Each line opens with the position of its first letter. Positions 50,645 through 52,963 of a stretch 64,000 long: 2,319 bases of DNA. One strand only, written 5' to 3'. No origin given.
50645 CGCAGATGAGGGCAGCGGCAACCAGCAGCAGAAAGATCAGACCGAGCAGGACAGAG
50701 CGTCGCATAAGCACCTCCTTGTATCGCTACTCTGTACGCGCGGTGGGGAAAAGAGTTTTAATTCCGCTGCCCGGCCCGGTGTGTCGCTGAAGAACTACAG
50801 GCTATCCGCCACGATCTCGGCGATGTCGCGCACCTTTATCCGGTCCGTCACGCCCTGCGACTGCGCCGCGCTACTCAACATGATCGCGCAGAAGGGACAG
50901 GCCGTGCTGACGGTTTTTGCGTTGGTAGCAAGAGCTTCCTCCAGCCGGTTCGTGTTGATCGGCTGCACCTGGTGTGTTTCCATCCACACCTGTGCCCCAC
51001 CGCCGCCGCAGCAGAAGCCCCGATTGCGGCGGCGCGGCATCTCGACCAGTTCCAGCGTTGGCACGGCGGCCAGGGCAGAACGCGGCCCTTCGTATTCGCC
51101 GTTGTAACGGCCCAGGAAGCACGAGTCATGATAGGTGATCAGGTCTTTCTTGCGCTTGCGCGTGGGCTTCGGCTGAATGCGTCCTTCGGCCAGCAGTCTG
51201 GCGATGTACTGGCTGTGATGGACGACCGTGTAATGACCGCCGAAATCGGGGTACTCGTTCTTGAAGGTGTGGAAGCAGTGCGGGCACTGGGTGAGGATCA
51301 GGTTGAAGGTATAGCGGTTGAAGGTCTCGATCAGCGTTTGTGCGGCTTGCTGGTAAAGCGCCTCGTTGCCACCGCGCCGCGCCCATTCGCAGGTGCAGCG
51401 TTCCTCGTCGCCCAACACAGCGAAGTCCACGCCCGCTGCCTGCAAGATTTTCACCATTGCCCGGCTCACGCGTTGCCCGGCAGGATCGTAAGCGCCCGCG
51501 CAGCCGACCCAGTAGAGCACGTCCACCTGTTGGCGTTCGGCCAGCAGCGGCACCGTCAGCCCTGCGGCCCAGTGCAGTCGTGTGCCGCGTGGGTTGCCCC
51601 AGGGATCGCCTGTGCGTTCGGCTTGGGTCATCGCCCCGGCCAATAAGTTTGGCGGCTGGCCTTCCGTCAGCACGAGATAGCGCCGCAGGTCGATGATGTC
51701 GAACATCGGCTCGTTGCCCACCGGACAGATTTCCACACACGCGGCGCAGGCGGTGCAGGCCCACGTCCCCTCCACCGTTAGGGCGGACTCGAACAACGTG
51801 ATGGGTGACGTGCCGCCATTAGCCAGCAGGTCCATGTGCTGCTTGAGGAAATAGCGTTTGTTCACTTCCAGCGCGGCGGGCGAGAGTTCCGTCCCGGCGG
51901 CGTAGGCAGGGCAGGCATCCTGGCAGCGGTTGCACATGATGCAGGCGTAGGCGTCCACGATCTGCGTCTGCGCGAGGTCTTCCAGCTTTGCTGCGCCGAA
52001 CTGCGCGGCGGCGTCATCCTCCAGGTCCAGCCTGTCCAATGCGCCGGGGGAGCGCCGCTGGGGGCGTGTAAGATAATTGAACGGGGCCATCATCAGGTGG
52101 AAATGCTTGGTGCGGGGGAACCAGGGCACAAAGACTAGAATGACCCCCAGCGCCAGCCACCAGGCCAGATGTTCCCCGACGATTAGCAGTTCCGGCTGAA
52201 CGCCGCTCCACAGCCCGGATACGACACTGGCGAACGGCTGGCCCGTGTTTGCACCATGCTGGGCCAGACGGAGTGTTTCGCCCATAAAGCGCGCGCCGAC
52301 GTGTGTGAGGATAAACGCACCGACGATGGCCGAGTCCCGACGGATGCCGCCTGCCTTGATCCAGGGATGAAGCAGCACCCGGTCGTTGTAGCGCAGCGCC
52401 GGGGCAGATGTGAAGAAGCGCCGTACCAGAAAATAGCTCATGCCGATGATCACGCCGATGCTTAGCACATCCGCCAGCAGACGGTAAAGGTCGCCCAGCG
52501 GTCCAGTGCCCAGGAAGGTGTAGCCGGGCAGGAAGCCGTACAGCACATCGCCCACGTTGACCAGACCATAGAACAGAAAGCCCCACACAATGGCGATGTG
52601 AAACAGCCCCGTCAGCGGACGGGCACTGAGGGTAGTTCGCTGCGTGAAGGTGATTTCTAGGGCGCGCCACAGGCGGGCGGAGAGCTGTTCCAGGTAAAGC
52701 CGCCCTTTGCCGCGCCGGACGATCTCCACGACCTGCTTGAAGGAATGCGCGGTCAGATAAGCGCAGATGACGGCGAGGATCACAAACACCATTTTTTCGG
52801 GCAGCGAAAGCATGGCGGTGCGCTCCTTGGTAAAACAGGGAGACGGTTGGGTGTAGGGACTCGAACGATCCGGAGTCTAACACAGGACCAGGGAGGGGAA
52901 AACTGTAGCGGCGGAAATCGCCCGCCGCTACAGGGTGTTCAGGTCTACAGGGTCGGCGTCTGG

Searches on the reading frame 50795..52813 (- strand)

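Call 4: search_protein_families(library=pfam, proteins=[window:50795-52813:-], max_evalue=0.01)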
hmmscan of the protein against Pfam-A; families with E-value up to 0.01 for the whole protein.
window:50795-52813:- (672 aa): 11 families
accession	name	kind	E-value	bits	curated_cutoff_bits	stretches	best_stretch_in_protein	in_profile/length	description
PF02754.22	CCG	-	7.1e-30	103.4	20.6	2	559-646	1-84/85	Cysteine-rich domain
PF13237.11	Fer4_10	-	3.4e-10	40.1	25.5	1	286-364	4-53/53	4Fe-4S dicluster domain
PF13183.11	Fer4_8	-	4.3e-10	40.4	27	1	288-366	2-67/68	4Fe-4S dicluster domain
PF13187.11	Fer4_9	-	1.3e-08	35.2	27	1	290-366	1-50/52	4Fe-4S dicluster domain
PF12838.12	Fer4_7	-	8.7e-06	26.6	27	1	291-366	2-51/52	4Fe-4S dicluster domain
PF14697.11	Fer4_21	-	0.00013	22.4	35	0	351-365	39-53/59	4Fe-4S dicluster domain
PF12797.12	Fer4_2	-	0.00054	20.2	24.5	1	285-303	4-22/22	4Fe-4S binding domain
PF13484.11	Fer4_16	-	0.00088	20.4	30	1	291-365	2-65/66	4Fe-4S double cluster binding domain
PF13746.11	Fer4_18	-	0.0038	17.9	27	0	348-366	56-74/114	4Fe-4S dicluster domain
PF00037.32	Fer4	-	0.0087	16.3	21.1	1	286-305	3-22/24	4Fe-4S binding domain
PF21139.3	BT_MCC_alpha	-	0.01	16.7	31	0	392-486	7-104/118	Methylcrotonyl-CoA carboxylase, alpha-subunit, BT domain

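Call 7: search_protein_families(library=ncbifam, proteins=[window:50795-52813:-], max_evalue=0.01)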
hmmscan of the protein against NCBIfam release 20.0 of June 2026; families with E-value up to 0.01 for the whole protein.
window:50795-52813:- (672 aa): 34 families (the best 25 are shown)
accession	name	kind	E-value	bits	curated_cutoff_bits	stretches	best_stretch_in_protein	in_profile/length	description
NF004898.0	PRK06259.1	equivalog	3.1e-35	121.7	385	1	282-669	127-485/488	fumarate reductase (CoM/CoB) subunit TfrB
NF045670.1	quin_L_LdhH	equivalog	6.7e-31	107.3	800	1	427-669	464-706/706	L-lactate dehydrogenase (quinone) large subunit LdhH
NF045724.1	ferredox_TmcB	equivalog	1e-15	57.3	735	1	289-650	41-408/430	electron transfer complex ferredoxin TmcB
NF008369.0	PRK11168.1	equivalog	4.1e-15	55.6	278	1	428-651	165-385/401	anaerobic glycerol-3-phosphate dehydrogenase subunit C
NF045711.1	sulf_resp_HmcF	equivalog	4.5e-15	55.4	750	1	419-642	196-421/457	sulfate respiration complex iron-sulfur protein HmcF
NF045796.1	DsrK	equivalog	7.5e-12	44.6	400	1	528-644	297-411/453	sulfate reduction electron transfer complex DsrMKJOP subunit DsrK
NF004616.0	PRK05950.1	subfamily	2e-09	37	228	1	283-381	141-234/238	succinate dehydrogenase iron-sulfur subunit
NF045663.1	diclust_near_Sec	equivalog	2.9e-09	35.6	530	1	352-643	354-615/759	pyridine nucleotide-disulfide oxidoreductase/dicluster-binding protein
NF009226.0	PRK12576.1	equivalog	3.7e-09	36.4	344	1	278-379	143-236/317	succinate dehydrogenase/fumarate reductase iron-sulfur subunit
TIGR00384.1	dhsB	subfamily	9.2e-09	35.1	88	1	285-375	136-220/222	succinate dehydrogenase and fumarate reductase iron-sulfur protein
TIGR03379.1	glycerol3P_GlpC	equivalog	3.2e-08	32.7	279.9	1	429-651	161-382/397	anaerobic glycerol-3-phosphate dehydrogenase subunit GlpC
NF009227.0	PRK12577.1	equivalog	8.6e-08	31.2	349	1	287-381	150-239/330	succinate dehydrogenase/fumarate reductase iron-sulfur subunit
NF009051.0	PRK12385.1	equivalog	8.9e-08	31.9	333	1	289-370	147-222/244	succinate dehydrogenase/fumarate reductase iron-sulfur subunit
NF038018.1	qmoC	equivalog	2.3e-07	30.6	300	1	348-399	59-109/360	quinone-interacting membrane-bound oxidoreductase complex subunit QmoC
NF008434.0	PRK11274.1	equivalog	6.5e-05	22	333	0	532-659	277-400/409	glycolate oxidase subunit GlcF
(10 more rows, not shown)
